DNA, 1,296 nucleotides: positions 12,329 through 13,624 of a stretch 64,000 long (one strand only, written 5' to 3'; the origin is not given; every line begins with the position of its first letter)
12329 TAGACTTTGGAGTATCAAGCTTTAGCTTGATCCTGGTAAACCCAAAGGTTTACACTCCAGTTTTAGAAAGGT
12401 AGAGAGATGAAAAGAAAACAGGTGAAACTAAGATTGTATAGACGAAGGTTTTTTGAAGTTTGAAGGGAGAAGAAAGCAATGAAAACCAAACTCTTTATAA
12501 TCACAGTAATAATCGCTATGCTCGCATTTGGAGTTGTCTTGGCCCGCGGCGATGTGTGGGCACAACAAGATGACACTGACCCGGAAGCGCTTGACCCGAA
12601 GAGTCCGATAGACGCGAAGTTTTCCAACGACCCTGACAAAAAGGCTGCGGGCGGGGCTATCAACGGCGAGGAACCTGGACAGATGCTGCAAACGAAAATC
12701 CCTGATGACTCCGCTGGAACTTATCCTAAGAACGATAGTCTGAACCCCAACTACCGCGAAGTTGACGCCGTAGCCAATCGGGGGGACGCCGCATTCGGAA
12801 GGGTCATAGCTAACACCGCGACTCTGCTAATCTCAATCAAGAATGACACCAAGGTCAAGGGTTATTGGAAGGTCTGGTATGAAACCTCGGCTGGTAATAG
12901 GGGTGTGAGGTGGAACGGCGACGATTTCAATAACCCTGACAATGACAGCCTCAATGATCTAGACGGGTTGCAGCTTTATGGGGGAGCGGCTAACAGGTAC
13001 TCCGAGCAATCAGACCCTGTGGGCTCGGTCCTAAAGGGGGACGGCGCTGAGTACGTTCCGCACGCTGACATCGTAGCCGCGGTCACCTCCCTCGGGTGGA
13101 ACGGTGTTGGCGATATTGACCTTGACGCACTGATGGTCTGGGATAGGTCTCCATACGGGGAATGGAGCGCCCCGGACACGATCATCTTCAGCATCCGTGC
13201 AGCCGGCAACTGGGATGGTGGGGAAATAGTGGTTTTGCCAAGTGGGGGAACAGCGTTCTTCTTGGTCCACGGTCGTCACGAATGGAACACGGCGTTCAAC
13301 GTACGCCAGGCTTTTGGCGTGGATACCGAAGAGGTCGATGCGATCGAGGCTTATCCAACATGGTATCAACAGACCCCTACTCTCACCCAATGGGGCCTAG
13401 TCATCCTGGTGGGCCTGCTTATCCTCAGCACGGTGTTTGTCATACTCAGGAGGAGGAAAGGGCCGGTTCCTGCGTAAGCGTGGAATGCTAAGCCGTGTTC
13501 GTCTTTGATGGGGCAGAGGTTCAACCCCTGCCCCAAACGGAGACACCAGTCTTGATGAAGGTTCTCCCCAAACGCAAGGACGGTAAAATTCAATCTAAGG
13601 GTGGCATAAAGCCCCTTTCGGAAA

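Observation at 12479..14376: Pair of paralogous proteins with IPTL-CTERM / PEP-CTERM-like tripartite tails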

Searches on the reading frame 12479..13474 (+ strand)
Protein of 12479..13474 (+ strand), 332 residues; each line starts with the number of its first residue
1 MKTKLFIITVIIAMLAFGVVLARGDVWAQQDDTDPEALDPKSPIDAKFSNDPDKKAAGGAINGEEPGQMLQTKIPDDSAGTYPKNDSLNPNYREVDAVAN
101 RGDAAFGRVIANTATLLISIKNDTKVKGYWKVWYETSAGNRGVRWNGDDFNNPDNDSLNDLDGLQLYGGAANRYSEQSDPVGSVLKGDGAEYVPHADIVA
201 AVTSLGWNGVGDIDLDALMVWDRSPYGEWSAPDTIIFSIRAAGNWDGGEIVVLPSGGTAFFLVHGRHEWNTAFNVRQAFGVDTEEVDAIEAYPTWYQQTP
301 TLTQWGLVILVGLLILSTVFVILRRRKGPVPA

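Call 3: search_protein_families(library=ncbifam, proteins=[window:12479-13474:+], max_evalue=10)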
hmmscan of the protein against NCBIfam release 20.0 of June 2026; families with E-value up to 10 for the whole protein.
window:12479-13474:+ (332 aa): 3 families
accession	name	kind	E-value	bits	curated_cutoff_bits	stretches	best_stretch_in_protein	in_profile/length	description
NF033207.2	midcut_by_XrtH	subfamily_domain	0.0011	19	45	1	293-328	31-65/175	midcut-by-XrtH protein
TIGR04174.1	IPTL_CTERM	subfamily_domain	0.032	14.5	20.5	1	300-316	2-18/27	IPTL-CTERM sorting domain-containing protein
TIGR01167.1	LPXTG_anchor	domain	2.3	9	15.9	1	306-327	11-32/34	LPXTG cell wall anchor domain-containing protein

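Call 4: search_protein_families(library=pfam, proteins=[window:12479-13474:+], max_evalue=10)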
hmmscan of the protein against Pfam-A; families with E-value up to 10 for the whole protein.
window:12479-13474:+ (332 aa): 1 family
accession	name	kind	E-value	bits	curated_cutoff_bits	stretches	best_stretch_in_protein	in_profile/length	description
PF18203.6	IPTL-CTERM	-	0.0073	16.6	20.8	1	300-326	4-28/28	IPTL-CTERM motif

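Call 10: find_homologous_proteins(query=window:12479-13474:+)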
Query window:12479-13474:+ (332 aa): 190 proteins with E <= 0.001 among 7531 candidates; the best 120 are listed.
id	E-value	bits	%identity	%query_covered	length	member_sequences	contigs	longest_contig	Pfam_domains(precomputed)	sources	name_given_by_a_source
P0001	1.6e-223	759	100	100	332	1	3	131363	-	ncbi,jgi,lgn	-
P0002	6.3e-127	441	63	100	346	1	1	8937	-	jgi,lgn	jgi:hypothetical protein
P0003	1.2e-112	394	57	100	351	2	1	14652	-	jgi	jgi:hypothetical protein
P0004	2.9e-105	370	58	100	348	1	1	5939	-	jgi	jgi:hypothetical protein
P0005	3.2e-100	354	54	100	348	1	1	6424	-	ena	-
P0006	1.6e-74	269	49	100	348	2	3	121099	-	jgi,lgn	jgi:hypothetical protein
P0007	1.9e-72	262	49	100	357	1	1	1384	-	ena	-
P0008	4.2e-72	261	47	100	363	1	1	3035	-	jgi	jgi:hypothetical protein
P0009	4.9e-71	258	49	100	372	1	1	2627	-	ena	-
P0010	5.5e-71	258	49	100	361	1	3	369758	-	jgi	jgi:hypothetical protein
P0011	4.7e-69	251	47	100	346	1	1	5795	-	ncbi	-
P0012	8.4e-69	250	48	98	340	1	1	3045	-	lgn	-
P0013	3.7e-67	245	46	100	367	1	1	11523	-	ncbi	-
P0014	4.2e-67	245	44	98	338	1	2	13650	-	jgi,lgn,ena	-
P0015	5.4e-67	244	52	61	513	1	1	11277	-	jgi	jgi:hypothetical protein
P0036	4.6e-59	218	46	92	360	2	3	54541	PF18203.7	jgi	jgi:hypothetical protein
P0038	1.4e-58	217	42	85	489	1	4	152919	-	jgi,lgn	jgi:hypothetical protein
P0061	3.2e-44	170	39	100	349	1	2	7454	PF18203.7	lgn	-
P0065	1.9e-43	167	41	76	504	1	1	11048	PF18203.7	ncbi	-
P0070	2.9e-41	160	40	80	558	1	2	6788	PF13860.13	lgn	-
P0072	7.3e-41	158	42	74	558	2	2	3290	PF18962.8,PF13860.13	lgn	-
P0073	1.2e-40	158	42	74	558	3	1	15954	PF13860.13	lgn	-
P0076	1.0e-38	151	40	86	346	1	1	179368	-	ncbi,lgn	-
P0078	5.5e-38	149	40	75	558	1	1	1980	PF13860.13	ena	-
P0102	3.2e-17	81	35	66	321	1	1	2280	PF07589.17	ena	-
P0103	3.5e-17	81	40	67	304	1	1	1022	PF07589.17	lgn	-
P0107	3.0e-15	74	38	42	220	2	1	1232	PF07589.17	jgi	jgi:hypothetical protein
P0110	4.6e-14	70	39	60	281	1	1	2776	PF07589.17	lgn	-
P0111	7.0e-14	70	32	77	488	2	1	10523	PF07589.17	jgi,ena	-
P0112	8.3e-14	69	36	66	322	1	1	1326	PF07589.17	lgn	-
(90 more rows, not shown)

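Call 18: find_encoding_contigs(protein=P0001, flank=10000, max_places=4)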
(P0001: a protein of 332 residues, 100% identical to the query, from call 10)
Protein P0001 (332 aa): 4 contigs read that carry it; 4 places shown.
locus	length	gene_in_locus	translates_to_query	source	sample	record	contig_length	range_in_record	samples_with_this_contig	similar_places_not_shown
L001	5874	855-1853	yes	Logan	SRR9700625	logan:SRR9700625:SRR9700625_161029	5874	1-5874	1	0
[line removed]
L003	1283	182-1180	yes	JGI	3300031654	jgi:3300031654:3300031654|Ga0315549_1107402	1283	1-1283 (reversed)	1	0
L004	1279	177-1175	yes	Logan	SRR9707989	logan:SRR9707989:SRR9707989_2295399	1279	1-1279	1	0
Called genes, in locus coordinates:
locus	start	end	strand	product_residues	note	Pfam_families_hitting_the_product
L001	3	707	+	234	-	?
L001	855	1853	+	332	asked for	-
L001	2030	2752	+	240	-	-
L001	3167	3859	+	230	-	PF06971:Put_DNA-bind_N, PF02629:CoA_binding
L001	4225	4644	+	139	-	-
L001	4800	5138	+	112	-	PF01740:STAS, PF13466:STAS_2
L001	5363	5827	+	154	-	PF13581:HATPase_c_2, PF02518:HATPase_c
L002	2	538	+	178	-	?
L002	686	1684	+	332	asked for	-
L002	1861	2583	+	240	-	-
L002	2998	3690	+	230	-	PF06971:Put_DNA-bind_N, PF02629:CoA_binding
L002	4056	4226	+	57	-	?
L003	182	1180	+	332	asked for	-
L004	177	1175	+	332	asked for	-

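Call 19: find_encoding_contigs(protein=P0003, flank=10000, max_places=3)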
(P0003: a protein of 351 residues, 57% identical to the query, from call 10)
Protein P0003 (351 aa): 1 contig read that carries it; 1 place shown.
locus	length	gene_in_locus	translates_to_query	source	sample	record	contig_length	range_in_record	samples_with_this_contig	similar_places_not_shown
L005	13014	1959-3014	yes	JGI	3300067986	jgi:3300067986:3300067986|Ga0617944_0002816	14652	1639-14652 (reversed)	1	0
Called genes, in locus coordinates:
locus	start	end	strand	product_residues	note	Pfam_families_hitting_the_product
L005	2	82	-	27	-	?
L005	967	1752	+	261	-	PF20154:LNT_N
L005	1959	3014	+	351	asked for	-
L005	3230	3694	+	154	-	-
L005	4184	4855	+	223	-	PF06971:Put_DNA-bind_N, PF02629:CoA_binding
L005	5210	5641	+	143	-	-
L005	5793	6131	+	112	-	PF01740:STAS, PF13466:STAS_2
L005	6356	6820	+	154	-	PF13581:HATPase_c_2, PF02518:HATPase_c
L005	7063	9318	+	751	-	PF13185:GAF_2 (weak), PF07228:SpoIIE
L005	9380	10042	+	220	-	PF14803:Zn_ribbon_Nudix (weak), PF00293:NUDIX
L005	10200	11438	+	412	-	PF13474:SnoaL_3, PF00881:Nitroreductase, PF14512:TM1586_NiRdase (faint)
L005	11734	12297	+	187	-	-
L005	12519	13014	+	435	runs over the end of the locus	PF01965:DJ-1_PfpI, PF00881:Nitroreductase, PF14512:TM1586_NiRdase (faint)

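Call 21: find_encoding_contigs(protein=P0010, flank=10000, max_places=2)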
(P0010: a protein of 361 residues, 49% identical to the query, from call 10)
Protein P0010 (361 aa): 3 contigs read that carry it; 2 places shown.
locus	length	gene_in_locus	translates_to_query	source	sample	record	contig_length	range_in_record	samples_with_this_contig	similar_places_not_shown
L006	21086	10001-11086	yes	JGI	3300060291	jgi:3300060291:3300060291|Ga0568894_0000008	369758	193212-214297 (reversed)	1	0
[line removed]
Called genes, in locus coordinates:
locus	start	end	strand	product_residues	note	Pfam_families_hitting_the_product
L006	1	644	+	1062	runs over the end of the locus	PF00133:tRNA-synt_1, PF09334:tRNA-synt_1g (faint), PF01921:tRNA-synt_1f (faint), PF08264:Anticodon_1, PF19302:DUF5915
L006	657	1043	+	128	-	PF01258:zf-dskA_traR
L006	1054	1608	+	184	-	PF01252:Peptidase_A8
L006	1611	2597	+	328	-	PF01479:S4, PF00849:PseudoU_synth_2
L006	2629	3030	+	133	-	-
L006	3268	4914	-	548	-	PF00501:AMP-binding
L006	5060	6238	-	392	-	PF04166:PdxA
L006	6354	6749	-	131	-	PF00383:dCMP_cyt_deam_1, PF08211:dCMP_cyt_deam_2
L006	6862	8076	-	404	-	PF01676:Metalloenzyme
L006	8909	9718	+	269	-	PF20154:LNT_N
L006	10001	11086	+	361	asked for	-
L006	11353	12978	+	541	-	PF00963:Cohesin (faint), PF00404:Dockerin_1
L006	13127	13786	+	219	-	PF02163:Peptidase_M50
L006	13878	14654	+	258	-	PF14125:DUF4292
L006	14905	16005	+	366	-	PF01075:Glyco_transf_9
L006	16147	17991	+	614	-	PF00664:ABC_membrane, PF00005:ABC_tran, PF02463:SMC_N (weak)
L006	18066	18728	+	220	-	PF01844:HNH, PF14279:HNH_5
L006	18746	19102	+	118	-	PF01909:NTP_transf_2, PF18765:Polbeta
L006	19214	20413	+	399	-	-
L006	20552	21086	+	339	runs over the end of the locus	PF01075:Glyco_transf_9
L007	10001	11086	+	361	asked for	-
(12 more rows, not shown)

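Call 22: find_encoding_contigs(protein=P0038, flank=10000, max_places=2)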
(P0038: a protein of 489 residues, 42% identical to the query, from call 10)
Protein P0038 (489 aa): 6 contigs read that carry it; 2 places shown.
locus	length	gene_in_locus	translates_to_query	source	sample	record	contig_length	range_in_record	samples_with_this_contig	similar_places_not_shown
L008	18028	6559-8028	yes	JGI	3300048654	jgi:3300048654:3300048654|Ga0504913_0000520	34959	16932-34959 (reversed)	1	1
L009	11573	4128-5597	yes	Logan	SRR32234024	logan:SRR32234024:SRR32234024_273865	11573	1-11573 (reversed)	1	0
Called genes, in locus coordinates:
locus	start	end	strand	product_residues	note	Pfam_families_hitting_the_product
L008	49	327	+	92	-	-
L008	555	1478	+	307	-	PF13567:DUF4131, PF03772:Competence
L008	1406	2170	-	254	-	PF00872:Transposase_mut (weak)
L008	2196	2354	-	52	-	-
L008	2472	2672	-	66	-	-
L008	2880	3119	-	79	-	-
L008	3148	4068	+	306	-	-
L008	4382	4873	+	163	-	-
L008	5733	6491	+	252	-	PF20154:LNT_N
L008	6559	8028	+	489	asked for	-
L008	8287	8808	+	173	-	-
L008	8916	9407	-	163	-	-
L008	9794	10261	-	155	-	-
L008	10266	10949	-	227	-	-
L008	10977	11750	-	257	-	-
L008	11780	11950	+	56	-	-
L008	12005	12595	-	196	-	PF21176:RecR_HhH, PF02132:RecR_ZnF, PF01751:Toprim, PF13662:Toprim_4, PF21175:RecR_C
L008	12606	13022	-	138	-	PF26481:DUF8154 (weak), PF05168:HEPN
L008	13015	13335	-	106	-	PF01909:NTP_transf_2, PF18765:Polbeta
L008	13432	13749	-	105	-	PF02575:YbaB_DNA_bd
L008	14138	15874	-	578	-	PF05496:RuvB_N (weak), PF06068:TIP49 (faint), PF13177:DNA_pol3_delta2, PF00004:AAA, PF07728:AAA_5, PF22608:DNAX_ATPase_lid, PF12169:DNA_pol3_gamma3, PF20964:DnaX_C, +3 more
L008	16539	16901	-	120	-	PF05635:23S_rRNA_IVP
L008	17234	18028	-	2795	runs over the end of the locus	PF07610:DUF1573 (faint), PF19190:BACON_2 (faint), PF22076:Cep192_D6 (faint), PF22544:HYDIN_VesB_CFA65-like_Ig (weak), PF00404:Dockerin_1 (weak)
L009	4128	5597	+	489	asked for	-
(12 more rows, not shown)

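Call 23: find_encoding_contigs(protein=P0076, flank=10000, max_places=2)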
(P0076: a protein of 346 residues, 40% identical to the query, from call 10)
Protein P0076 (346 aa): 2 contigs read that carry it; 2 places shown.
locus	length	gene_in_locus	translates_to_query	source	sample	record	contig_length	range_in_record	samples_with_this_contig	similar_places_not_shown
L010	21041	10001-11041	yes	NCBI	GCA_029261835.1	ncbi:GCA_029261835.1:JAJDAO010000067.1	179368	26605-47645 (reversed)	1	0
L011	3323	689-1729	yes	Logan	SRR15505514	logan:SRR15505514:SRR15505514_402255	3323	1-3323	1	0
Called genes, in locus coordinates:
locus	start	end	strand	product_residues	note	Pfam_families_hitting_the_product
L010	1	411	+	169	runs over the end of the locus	PF05638:T6SS_HCP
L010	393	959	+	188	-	-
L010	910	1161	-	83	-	-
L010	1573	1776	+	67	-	-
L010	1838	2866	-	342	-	PF12625:Arabinose_bd, PF00165:HTH_AraC (faint), PF12833:HTH_18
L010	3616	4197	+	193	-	-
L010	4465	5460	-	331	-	PF13795:HupE_UreJ_2, PF04955:HupE_UreJ (weak)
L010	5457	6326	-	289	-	PF13145:Rotamase_2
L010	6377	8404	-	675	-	PF12228:DUF3604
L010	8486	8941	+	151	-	PF22381:Staph_reg_Sar_Rot (faint), PF01047:MarR, PF12802:MarR_2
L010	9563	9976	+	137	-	-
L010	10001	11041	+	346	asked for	-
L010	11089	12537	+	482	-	PF00884:Sulfatase, PF01663:Phosphodiest, PF16347:SGSH_C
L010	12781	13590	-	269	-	PF00378:ECH_1, PF16113:ECH_2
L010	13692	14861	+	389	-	PF02771:Acyl-CoA_dh_N, PF02770:Acyl-CoA_dh_M, PF00441:Acyl-CoA_dh_1, PF08028:Acyl-CoA_dh_2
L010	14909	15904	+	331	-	PF03060:NMO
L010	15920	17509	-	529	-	PF00890:FAD_binding_2 (weak), PF01266:DAO (weak), PF12831:FAD_oxidored (weak), PF13450:NAD_binding_8, PF01593:Amino_oxidase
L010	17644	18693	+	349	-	PF01636:APH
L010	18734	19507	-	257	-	PF00106:adh_short, PF08659:KR, PF13561:adh_short_C2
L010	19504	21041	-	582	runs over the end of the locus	PF00501:AMP-binding, PF13193:AMP-binding_C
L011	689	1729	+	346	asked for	-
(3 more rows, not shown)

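Call 25: search_protein_families(library=pfam, proteins=[L005:967-1749:+, L006:8909-9715:+, L008:5733-6488:+, L010:9563-9973:+, L005:3230-3691:+, L008:8287-8805:+, L006:11353-12975:+], max_evalue=1)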
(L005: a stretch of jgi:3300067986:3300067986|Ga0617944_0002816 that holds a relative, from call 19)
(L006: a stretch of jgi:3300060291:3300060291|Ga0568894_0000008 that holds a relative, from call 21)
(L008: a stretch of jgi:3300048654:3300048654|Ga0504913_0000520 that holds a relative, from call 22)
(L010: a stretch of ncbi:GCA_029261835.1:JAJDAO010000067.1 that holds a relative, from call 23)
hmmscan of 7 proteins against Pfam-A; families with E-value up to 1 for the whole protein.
L005:967-1749:+ (261 aa): 1 family
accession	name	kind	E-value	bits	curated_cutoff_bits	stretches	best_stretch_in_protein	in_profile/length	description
PF20154.4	LNT_N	-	2.2e-09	38.2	27.1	1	68-212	4-159/159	Apolipoprotein N-acyltransferase N-terminal domain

L006:8909-9715:+ (269 aa): 1 family
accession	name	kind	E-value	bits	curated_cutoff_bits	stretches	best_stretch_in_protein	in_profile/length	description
PF20154.4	LNT_N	-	1.1e-09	39.1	27.1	1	67-216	1-159/159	Apolipoprotein N-acyltransferase N-terminal domain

L008:5733-6488:+ (252 aa): 2 families
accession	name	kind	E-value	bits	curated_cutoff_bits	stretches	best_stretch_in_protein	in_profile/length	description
PF20154.4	LNT_N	-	3.8e-08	34.1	27.1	1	29-186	1-159/159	Apolipoprotein N-acyltransferase N-terminal domain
PF15055.12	DMAC1_Dmo2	-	0.12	13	27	1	96-121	7-34/47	DMAC1/Dmo2-like domain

L010:9563-9973:+ (137 aa): 0 families

L005:3230-3691:+ (154 aa): 1 family
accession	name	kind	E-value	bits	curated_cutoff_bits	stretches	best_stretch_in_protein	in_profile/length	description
PF10913.13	DUF2706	-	0.14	12.5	25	1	12-48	13-48/59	Protein of unknown function (DUF2706)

L008:8287-8805:+ (173 aa): 0 families

L006:11353-12975:+ (541 aa): 2 families
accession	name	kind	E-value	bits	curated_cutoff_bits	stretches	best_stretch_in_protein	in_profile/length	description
PF00404.24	Dockerin_1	-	3.1e-12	46.9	22.9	1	479-532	2-56/57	Dockerin type I domain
PF00963.24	Cohesin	-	4.3e-08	33.9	24.1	1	327-440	5-117/139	Cohesin domain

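Call 36: predict_structure(alignment_id=A1)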
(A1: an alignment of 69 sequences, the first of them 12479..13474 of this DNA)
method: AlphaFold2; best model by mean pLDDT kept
length: 332 residues; sequences in the alignment: 69
mean_pLDDT: 89.5   pTM: 0.83
mean pLDDT of the five models: 89.5, 89.5, 88.5, 88.6, 88.0
residues with pLDDT >= 90: 234; 70-90: 60; 50-70: 32; < 50: 6
segments of 3 or more residues with pLDDT < 50: 27-32
pLDDT, mean of each block of 10 residues (from residue 1): 77 82 55 57 93 95 97 92 97 98 95 97 73 96 94 87 93 97 97 98 98 98 95 98 98 98 98 97 96 71 72 91 76 59
secondary structure, 60 per line:
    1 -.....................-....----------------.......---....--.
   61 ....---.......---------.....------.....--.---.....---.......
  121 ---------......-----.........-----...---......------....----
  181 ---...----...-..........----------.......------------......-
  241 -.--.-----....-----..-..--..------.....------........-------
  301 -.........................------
elements in order: H2-22 H24-27 E44-50 E54-57 E60-64 E68-74 E84-88 E95-99 H106-110 E114-120 E130-135 E141-146 E161-166 E173-176 E184-186 E191-193 H195-204 E215-221 E234-239 E251-254 H275-279 E286-293 H302-326
